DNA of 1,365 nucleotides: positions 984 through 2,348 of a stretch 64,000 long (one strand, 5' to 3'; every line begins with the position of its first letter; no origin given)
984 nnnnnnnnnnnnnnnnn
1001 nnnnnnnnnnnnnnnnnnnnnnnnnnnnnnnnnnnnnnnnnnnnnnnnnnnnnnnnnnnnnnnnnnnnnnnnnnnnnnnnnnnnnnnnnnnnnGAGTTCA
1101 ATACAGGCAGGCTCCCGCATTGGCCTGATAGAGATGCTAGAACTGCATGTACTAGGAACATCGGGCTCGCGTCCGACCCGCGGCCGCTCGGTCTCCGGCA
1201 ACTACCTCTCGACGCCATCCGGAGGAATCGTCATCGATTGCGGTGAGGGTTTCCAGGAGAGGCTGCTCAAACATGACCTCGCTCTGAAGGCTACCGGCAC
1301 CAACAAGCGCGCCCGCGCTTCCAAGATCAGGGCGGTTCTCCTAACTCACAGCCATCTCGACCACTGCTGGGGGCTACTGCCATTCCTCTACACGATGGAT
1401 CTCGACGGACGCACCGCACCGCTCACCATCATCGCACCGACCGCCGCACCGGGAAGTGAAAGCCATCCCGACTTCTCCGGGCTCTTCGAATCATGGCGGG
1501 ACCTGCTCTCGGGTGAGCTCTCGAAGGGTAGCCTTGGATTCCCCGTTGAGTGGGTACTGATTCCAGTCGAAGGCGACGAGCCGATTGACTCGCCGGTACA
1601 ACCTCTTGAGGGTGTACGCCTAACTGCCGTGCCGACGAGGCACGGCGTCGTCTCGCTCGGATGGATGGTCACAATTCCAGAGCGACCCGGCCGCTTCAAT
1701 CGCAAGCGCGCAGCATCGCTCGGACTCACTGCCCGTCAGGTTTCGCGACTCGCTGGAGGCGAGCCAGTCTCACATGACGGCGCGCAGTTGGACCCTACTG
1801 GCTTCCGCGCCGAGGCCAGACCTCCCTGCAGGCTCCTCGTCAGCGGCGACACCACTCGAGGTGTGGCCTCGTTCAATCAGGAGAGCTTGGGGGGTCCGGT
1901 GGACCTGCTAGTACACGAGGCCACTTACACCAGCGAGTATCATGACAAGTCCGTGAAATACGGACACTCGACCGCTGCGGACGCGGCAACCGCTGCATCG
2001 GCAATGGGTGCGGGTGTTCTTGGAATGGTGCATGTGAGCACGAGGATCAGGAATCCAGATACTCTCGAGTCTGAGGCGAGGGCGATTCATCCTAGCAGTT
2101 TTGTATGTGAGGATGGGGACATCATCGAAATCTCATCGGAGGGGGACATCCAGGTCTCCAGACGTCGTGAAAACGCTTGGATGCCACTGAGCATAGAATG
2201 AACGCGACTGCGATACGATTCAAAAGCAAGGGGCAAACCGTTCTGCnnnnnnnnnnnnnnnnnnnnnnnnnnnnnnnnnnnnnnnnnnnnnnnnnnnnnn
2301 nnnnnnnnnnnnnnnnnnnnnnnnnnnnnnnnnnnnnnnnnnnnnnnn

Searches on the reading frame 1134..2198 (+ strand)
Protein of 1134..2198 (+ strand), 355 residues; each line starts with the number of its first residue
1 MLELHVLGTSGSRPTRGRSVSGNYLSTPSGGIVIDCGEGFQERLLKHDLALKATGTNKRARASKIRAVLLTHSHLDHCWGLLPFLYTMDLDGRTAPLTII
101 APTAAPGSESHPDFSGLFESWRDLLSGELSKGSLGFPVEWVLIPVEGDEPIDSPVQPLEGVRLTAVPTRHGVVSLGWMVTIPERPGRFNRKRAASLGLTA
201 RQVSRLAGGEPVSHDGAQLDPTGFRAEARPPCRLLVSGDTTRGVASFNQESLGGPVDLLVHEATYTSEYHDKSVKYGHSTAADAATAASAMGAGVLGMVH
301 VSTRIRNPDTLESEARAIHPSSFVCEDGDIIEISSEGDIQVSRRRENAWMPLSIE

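Call 50: search_protein_families(library=pfam, proteins=[window:1134-2198:+], max_evalue=0.00001)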
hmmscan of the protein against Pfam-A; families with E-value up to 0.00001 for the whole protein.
window:1134-2198:+ (355 aa): 2 families
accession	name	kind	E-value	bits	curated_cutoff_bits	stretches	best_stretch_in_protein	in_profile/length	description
PF12706.13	Lactamase_B_2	-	3.5e-15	56.6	27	1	32-171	3-113/200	Beta-lactamase superfamily domain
PF00753.33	Lactamase_B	-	7.1e-09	36.3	22.7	1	27-87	13-66/196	Metallo-beta-lactamase superfamily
